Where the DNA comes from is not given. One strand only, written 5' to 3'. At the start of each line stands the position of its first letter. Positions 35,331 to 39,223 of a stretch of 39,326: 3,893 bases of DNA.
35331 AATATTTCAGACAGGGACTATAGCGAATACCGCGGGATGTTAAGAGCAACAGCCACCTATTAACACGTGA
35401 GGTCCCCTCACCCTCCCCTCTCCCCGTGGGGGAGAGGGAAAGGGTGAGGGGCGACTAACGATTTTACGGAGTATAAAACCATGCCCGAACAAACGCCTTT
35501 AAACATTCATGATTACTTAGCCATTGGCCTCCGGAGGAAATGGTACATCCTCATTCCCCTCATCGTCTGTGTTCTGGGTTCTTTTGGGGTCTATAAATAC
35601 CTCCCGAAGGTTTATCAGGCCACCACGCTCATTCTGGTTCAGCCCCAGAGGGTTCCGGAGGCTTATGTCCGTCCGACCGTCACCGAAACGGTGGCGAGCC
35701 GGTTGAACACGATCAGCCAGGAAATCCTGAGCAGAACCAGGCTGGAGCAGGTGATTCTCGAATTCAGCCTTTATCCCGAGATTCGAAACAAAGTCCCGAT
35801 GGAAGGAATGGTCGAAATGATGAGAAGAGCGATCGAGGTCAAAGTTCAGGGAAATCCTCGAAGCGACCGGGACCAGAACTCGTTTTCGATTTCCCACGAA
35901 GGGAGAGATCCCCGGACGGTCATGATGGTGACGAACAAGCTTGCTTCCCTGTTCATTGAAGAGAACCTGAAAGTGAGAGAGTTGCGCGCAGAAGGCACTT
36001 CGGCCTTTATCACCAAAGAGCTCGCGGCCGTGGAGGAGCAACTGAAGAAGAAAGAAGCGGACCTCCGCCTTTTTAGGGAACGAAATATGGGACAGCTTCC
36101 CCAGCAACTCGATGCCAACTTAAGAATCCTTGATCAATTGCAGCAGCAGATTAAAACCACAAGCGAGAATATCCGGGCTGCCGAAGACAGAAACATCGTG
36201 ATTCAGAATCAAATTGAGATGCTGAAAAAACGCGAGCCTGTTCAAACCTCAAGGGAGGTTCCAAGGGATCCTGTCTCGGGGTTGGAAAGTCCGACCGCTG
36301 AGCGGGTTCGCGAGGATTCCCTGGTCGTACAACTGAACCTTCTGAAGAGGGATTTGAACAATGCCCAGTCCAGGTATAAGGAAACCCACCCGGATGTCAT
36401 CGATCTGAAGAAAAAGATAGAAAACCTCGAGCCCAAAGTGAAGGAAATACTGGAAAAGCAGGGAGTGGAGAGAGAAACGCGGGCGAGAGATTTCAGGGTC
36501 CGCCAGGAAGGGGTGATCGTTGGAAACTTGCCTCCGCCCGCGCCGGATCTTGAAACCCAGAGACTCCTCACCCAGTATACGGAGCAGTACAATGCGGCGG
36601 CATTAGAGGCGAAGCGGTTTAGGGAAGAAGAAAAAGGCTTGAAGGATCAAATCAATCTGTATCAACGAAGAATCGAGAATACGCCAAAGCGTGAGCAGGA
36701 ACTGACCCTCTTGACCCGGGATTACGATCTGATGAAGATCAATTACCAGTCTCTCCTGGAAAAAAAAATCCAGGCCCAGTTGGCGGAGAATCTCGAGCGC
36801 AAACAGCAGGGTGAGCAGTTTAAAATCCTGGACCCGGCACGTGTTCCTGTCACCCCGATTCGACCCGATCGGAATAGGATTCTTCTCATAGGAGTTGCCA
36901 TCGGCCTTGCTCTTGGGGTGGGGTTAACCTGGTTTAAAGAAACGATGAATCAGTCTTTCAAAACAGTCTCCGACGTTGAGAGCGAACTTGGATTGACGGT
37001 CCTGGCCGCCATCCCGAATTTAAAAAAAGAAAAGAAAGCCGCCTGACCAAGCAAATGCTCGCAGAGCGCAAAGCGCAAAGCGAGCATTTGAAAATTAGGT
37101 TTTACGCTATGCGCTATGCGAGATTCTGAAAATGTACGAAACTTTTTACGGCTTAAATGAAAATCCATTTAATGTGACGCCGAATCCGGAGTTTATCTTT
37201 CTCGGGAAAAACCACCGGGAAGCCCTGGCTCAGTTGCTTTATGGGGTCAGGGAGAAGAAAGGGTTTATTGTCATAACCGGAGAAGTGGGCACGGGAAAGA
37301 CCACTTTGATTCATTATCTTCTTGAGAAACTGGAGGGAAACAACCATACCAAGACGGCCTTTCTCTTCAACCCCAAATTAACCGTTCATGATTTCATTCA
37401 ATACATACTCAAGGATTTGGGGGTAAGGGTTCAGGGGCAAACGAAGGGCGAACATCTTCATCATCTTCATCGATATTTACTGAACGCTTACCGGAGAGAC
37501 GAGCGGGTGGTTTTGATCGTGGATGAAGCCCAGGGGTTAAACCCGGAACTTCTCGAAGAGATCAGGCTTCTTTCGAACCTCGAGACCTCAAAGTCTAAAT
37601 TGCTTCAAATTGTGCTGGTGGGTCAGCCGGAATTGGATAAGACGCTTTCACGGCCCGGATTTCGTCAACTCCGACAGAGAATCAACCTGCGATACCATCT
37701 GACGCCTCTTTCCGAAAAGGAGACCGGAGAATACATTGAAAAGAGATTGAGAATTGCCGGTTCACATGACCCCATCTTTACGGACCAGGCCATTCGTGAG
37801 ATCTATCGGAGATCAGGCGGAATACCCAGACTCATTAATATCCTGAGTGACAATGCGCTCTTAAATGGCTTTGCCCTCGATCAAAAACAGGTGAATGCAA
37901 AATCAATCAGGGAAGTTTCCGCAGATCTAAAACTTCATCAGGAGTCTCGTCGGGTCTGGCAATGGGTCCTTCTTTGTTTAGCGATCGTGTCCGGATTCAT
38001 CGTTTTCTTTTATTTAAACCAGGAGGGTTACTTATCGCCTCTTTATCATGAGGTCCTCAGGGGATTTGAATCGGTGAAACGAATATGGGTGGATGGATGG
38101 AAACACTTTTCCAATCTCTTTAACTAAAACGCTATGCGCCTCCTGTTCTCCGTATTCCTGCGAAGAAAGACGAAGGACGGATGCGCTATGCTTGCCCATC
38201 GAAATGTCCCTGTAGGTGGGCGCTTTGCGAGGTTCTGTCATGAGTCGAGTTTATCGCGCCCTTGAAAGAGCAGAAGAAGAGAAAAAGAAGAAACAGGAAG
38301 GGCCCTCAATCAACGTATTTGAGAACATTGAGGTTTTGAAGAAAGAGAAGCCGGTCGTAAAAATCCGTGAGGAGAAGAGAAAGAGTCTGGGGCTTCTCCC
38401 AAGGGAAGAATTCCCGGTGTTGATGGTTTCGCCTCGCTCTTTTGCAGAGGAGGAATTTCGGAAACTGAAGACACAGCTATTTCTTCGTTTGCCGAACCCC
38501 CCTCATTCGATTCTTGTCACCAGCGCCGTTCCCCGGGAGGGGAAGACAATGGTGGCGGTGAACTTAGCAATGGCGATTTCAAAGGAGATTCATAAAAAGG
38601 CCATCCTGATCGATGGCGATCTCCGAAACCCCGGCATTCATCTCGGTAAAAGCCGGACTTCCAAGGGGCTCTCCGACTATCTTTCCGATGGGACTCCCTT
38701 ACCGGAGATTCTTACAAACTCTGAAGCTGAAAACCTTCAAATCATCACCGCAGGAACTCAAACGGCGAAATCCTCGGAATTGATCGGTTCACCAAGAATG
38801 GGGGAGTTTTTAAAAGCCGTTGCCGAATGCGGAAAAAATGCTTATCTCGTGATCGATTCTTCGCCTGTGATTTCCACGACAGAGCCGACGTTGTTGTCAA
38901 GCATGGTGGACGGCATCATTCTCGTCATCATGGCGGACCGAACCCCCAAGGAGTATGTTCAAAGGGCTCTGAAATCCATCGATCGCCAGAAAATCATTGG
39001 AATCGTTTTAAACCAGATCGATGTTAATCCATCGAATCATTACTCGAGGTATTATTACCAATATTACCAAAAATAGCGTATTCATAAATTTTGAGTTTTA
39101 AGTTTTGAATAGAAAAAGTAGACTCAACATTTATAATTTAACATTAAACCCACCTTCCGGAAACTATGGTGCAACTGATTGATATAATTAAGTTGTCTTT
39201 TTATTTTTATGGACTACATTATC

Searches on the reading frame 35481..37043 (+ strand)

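Call 13: search_protein_families(library=pfam, proteins=[window:35481-37043:+], max_evalue=0.0001)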
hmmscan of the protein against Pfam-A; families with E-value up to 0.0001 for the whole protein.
window:35481-37043:+ (521 aa): 2 families
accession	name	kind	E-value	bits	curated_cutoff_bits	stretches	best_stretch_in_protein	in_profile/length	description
PF13807.11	GNVR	-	4.4e-09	36.6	27.7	1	405-487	3-81/82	G-rich domain on putative tyrosine kinase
PF02706.20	Wzz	-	2.6e-06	28.1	25.5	1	17-92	13-88/91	Chain length determinant protein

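Call 16: search_protein_families(library=ncbifam, proteins=[window:35481-37043:+], max_evalue=1e-10)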
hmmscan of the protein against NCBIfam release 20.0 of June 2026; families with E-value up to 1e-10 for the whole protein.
window:35481-37043:+ (521 aa): 5 families
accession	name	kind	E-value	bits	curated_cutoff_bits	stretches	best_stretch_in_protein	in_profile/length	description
TIGR03007.1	pepcterm_ChnLen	equivalog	1.1e-71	241.6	278.85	1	9-519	3-468/498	XrtA system polysaccharide chain length determinant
TIGR03017.1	EpsF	equivalog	3.2e-22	78.9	422.75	1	8-238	2-238/444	chain length determinant protein EpsF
NF008568.0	PRK11519.1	equivalog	9.1e-14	50.6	1068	0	380-515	344-474/720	tyrosine-protein kinase Wzc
TIGR01006.1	polys_exp_MPA1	subfamily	1.3e-13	50.9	296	0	445-516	155-226/226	CspC family polysaccharide chain length determinant protein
TIGR01005.1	eps_transp_fam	subfamily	1.5e-13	49.8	411.7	1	361-519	334-485/754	exopolysaccharide transport protein family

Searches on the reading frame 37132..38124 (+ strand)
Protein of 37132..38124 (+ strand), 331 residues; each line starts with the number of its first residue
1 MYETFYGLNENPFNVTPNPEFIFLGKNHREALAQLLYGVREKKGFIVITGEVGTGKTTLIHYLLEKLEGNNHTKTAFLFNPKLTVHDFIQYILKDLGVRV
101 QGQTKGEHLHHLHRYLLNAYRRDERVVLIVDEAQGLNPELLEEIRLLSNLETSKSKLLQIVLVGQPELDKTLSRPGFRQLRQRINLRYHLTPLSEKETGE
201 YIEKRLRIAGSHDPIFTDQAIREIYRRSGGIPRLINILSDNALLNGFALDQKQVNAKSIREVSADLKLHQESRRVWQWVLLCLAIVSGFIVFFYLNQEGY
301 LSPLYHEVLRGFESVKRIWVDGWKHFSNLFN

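Call 13: search_protein_families(library=pfam, proteins=[window:37132-38124:+], max_evalue=0.0001)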
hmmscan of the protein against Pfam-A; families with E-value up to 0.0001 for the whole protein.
window:37132-38124:+ (331 aa): 12 families
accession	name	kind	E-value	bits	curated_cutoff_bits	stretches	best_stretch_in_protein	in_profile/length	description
PF13401.12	AAA_22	-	1.2e-30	107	27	1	41-172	3-130/130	AAA domain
PF13191.12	AAA_16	-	9.1e-12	46.2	32.6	1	28-158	8-165/167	AAA ATPase domain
PF20703.3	nSTAND1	-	9.2e-07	29.2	27.1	1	30-237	21-232/379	Novel STAND NTPase 1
PF05729.18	NACHT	-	1.6e-06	28.5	26.7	1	46-206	3-164/167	NACHT domain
PF09848.15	SLFN-g3_helicase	-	5.7e-06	26.3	24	1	45-138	3-93/354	Schlafen group 3, DNA/RNA helicase domain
PF01637.24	ATPase_2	-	5.8e-06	26.7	33.2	1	39-150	15-141/225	ATPase domain predominantly from Archaea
PF13245.12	AAA_19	-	1.7e-05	25.5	25.1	0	43-165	11-125/134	AAA domain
PF24883.2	NPHP3_N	-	2.5e-05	25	24.8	1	42-103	21-82/164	Nephrocystin 3, N-terminal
PF25201.1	nSTAND6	-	2.8e-05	24.6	27.7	1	40-136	15-113/148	Novel STAND NTPase 6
PF12775.13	AAA_7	-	5.8e-05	23.1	25.8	1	43-99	33-89/181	P-loop containing dynein motor region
PF07728.20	AAA_5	-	6.9e-05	23.3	22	0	47-149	3-92/139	AAA domain (dynein-related subfamily)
PF00437.27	T2SSE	-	7.5e-05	22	24.9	0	30-127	129-215/370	Type II/IV secretion system protein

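Call 16: search_protein_families(library=ncbifam, proteins=[window:37132-38124:+], max_evalue=1e-10)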
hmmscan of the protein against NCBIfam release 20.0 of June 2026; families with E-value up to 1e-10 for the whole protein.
window:37132-38124:+ (331 aa): 1 family
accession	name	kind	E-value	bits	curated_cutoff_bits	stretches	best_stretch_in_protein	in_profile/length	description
TIGR03015.1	pepcterm_ATPase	hypoth_equivalog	8.3e-91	304.1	324.5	1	1-267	1-267/269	XrtA/PEP-CTERM system-associated ATPase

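Call 56: find_encoding_contigs(protein=window:37132-38124:+, flank=10000, max_places=2)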
Protein window:37132-38124:+ (331 aa): 7 contigs read that carry it; 2 places shown.
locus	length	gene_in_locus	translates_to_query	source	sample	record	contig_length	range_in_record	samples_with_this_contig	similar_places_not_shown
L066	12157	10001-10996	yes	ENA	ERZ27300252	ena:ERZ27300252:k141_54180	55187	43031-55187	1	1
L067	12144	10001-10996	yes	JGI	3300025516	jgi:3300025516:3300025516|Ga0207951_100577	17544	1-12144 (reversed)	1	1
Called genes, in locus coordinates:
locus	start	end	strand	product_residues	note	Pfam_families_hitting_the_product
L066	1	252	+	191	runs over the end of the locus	PF00072:Response_reg, PF00158:Sigma54_activat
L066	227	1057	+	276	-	PF00158:Sigma54_activat, PF14532:Sigma54_activ_2, PF25601:AAA_lid_14, PF02954:HTH_8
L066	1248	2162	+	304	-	PF00072:Response_reg, PF00990:GGDEF (weak)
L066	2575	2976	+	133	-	PF20161:VpsR (weak), PF00072:Response_reg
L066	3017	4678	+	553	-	PF01590:GAF, PF13185:GAF_2, PF00158:Sigma54_activat, PF14532:Sigma54_activ_2, PF07728:AAA_5 (weak), PF25601:AAA_lid_14, PF02954:HTH_8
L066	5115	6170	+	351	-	PF00158:Sigma54_activat, PF14532:Sigma54_activ_2, PF07728:AAA_5 (faint), PF25601:AAA_lid_14, PF02954:HTH_8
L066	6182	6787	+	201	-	PF02563:Poly_export, PF10531:SLBB, PF22461:SLBB_2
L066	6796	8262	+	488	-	PF10082:BBP2_2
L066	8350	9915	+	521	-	PF02706:Wzz (weak), PF13807:GNVR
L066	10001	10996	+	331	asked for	PF20703:nSTAND1 (weak), PF01637:ATPase_2 (faint), PF13191:AAA_16, PF24883:NPHP3_N (faint), PF13245:AAA_19 (faint), PF13401:AAA_22, PF05729:NACHT (weak), PF09848:SLFN-g3_helicase (weak)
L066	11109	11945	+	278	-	PF10609:ParA (faint), PF13614:AAA_31 (weak)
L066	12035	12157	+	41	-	?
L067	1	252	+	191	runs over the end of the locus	PF00072:Response_reg, PF00158:Sigma54_activat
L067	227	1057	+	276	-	PF00158:Sigma54_activat, PF14532:Sigma54_activ_2, PF25601:AAA_lid_14, PF02954:HTH_8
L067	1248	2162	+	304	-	PF00072:Response_reg, PF00990:GGDEF (weak)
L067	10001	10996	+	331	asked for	PF20703:nSTAND1 (weak), PF01637:ATPase_2 (faint), PF13191:AAA_16, PF24883:NPHP3_N (faint), PF13245:AAA_19 (faint), PF13401:AAA_22, PF05729:NACHT (weak), PF09848:SLFN-g3_helicase (weak)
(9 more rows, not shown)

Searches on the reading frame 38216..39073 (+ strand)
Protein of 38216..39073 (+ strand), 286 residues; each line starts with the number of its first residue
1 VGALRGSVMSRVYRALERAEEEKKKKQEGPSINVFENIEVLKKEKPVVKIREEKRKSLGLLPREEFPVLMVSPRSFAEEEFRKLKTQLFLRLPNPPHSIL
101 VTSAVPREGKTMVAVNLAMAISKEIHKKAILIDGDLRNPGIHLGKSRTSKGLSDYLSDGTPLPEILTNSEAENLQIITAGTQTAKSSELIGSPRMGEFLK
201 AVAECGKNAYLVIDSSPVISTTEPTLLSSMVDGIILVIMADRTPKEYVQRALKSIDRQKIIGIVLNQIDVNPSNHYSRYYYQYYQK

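Call 13: search_protein_families(library=pfam, proteins=[window:38216-39073:+], max_evalue=0.0001)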
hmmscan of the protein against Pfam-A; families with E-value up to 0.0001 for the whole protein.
window:38216-39073:+ (286 aa): 2 families
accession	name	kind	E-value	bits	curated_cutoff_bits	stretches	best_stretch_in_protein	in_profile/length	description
PF13614.12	AAA_31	-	2.6e-06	28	27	1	109-255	14-164/177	AAA domain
PF10609.15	ParA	-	1.1e-05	25.4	27.1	1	97-267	4-174/246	NUBPL iron-transfer P-loop NTPase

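Call 16: search_protein_families(library=ncbifam, proteins=[window:38216-39073:+], max_evalue=1e-10)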
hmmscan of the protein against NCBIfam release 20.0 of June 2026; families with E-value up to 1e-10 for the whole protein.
window:38216-39073:+ (286 aa): 6 families
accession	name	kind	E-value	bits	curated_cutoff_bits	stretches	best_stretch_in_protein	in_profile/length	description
TIGR03018.1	pepcterm_TyrKin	hypoth_equivalog_domain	7.2e-50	169.2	230.65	1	72-266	6-207/207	XrtA-associated tyrosine autokinase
TIGR01007.1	eps_fam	subfamily_domain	4.3e-36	124.4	108.05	1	79-280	1-202/204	polysaccharide biosynthesis tyrosine autokinase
TIGR01005.1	eps_transp_fam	subfamily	6.8e-23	80.8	411.7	1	71-279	520-729/754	exopolysaccharide transport protein family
NF008568.0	PRK11519.1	equivalog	1.5e-20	72.9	1068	1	22-284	454-714/720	tyrosine-protein kinase Wzc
TIGR03029.1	EpsG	equivalog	2e-19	69.8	313.8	1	72-249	78-254/274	chain length determinant protein tyrosine kinase EpsG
NF007350.0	PRK09841.1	equivalog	2.7e-19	68.8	1248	1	65-284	498-718/726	tyrosine-protein kinase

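Call 55: find_encoding_contigs(protein=window:38216-39073:+, flank=10000, max_places=2)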
Protein window:38216-39073:+ (286 aa): no gene with exactly this product is on record in the collection.
